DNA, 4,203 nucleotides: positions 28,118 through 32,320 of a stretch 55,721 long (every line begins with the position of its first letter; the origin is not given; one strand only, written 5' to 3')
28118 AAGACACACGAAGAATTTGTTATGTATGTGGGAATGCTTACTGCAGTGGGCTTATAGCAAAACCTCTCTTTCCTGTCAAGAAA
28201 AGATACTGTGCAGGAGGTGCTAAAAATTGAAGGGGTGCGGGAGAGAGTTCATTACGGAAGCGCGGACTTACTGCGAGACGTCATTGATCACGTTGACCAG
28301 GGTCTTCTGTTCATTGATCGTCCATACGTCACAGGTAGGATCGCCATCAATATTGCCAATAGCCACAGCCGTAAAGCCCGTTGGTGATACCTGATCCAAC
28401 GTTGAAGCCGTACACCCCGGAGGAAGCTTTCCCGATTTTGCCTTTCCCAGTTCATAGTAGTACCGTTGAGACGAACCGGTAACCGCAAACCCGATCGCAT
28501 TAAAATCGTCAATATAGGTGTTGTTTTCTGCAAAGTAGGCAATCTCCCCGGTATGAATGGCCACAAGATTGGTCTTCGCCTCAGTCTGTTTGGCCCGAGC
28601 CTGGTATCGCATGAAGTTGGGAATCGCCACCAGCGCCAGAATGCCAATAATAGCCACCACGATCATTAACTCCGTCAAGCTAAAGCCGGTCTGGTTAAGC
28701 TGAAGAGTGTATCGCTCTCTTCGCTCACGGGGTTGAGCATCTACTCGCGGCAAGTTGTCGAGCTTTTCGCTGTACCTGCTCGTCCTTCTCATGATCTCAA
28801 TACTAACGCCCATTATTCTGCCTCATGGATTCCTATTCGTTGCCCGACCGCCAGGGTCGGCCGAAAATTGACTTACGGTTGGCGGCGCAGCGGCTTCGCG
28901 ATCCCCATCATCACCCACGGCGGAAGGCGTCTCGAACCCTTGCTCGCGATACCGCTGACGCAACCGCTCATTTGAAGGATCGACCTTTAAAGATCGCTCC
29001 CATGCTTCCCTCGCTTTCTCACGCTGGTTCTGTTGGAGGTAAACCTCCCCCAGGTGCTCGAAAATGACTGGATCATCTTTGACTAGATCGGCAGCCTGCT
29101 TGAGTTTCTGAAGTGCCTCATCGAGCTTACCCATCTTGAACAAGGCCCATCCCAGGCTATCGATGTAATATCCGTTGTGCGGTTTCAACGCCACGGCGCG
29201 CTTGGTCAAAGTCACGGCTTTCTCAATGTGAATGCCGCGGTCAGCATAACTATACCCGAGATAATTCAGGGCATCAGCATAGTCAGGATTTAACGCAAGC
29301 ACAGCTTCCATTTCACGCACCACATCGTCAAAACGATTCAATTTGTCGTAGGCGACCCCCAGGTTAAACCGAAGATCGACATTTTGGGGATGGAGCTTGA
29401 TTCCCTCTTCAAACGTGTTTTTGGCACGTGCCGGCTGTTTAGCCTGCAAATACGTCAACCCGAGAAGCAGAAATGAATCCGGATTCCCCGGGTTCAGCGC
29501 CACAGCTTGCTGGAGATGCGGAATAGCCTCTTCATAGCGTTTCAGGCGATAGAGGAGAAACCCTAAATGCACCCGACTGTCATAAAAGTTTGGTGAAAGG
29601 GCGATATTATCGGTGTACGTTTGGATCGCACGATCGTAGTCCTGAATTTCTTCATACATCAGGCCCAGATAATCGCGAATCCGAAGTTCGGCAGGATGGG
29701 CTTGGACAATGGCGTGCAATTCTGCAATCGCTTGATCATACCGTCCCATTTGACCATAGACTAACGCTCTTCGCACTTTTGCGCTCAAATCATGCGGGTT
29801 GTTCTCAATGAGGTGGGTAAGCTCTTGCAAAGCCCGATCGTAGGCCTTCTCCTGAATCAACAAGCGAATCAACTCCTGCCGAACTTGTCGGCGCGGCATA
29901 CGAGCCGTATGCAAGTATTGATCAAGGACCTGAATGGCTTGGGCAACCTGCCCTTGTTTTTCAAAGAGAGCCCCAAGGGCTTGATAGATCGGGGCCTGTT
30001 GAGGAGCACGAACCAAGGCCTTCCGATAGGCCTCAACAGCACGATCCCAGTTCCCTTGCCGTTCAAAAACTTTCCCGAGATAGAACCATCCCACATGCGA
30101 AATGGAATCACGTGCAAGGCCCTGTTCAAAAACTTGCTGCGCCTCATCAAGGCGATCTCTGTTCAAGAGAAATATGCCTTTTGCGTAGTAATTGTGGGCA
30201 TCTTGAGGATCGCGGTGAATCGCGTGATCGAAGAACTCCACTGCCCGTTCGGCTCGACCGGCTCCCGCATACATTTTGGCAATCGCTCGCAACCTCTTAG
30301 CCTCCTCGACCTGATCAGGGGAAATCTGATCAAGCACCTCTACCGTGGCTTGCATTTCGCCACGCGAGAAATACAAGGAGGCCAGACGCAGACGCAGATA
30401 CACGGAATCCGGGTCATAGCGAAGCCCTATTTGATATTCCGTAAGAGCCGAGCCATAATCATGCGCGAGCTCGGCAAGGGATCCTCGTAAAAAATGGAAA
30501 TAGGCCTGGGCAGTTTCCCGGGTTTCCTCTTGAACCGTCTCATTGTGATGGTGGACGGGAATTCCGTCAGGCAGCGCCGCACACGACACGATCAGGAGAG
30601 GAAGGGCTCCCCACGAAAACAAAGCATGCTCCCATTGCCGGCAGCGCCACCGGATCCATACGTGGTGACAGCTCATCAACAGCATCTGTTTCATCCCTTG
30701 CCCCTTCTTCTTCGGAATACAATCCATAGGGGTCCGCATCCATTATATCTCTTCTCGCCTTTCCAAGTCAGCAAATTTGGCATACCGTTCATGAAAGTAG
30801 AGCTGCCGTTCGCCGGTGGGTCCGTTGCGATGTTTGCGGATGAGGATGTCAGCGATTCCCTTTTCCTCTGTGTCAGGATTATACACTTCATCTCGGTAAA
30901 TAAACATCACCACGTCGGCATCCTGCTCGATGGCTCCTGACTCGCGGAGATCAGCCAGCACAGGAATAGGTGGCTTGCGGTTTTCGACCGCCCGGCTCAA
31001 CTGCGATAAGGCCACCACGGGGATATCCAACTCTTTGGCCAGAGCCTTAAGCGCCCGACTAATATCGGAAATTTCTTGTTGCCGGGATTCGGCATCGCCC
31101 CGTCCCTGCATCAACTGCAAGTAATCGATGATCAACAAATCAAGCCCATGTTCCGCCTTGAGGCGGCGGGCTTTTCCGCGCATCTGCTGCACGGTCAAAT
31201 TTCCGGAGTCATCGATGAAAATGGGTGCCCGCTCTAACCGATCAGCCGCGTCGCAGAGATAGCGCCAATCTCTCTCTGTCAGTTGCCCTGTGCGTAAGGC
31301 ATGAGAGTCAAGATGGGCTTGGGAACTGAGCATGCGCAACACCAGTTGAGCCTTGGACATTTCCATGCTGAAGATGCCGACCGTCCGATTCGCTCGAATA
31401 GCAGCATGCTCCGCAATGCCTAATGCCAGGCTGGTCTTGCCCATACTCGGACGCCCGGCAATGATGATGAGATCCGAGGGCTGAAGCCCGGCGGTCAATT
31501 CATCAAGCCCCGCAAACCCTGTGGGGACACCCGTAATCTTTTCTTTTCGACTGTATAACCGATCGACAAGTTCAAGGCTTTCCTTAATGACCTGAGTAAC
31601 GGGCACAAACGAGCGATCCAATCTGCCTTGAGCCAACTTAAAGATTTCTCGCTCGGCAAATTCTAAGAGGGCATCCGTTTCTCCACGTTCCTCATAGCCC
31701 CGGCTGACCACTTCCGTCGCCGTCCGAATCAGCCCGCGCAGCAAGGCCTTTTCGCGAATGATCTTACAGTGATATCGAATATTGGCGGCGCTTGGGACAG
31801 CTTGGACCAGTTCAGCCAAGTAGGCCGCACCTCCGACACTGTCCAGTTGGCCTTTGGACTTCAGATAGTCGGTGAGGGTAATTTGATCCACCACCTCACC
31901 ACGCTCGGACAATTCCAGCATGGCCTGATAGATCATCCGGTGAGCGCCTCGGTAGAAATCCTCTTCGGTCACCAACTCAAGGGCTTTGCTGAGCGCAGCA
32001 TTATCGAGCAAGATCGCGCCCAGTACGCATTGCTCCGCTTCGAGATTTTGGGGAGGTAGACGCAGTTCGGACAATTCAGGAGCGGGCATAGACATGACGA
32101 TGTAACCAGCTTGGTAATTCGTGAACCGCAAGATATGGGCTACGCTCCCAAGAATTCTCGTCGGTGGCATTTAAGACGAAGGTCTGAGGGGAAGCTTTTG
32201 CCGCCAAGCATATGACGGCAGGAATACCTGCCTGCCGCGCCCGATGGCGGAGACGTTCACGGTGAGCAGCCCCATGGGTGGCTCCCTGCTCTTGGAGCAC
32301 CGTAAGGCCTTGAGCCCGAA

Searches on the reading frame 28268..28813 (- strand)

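Call 59: search_protein_families(library=pfam, proteins=[window:28268-28813:-], max_evalue=0.001)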
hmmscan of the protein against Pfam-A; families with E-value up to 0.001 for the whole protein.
window:28268-28813:- (181 aa): 4 families
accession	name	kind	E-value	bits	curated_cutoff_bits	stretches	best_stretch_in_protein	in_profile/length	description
PF14245.11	Pilin_PilA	-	1.5e-07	32.2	28.5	1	70-124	1-52/136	Type IV pilin PilA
PF07963.17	N_methyl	-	2.2e-07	30.6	21.2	1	40-64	3-27/27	Prokaryotic N-terminal methylation motif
PF16734.10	Pilin_GH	-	2.4e-05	25.1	28.9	1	76-129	1-54/114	Type IV pilin-like G and H, putative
PF16732.10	ComP_DUS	-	4.5e-05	24.7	27.3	0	65-122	1-58/87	Type IV minor pilin ComP, DNA uptake sequence receptor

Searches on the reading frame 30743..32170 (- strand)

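Call 60: search_protein_families(library=pfam, proteins=[window:30743-32170:-], max_evalue=0.001)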
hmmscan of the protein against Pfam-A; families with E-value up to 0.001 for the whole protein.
window:30743-32170:- (475 aa): 4 families
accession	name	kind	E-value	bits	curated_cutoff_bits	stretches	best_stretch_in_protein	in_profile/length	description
PF03796.21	DnaB_C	-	9e-108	359.9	27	1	214-468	1-255/255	DnaB-like helicase C terminal domain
PF00772.26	DnaB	-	2.8e-37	127.3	23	1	39-140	2-103/103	DnaB-like helicase N terminal domain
PF13481.12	AAA_25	-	2.3e-15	57.2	27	1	224-391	24-190/195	AAA domain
PF06745.19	ATPase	-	0.00017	21.5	26.6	1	215-374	1-151/231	KaiC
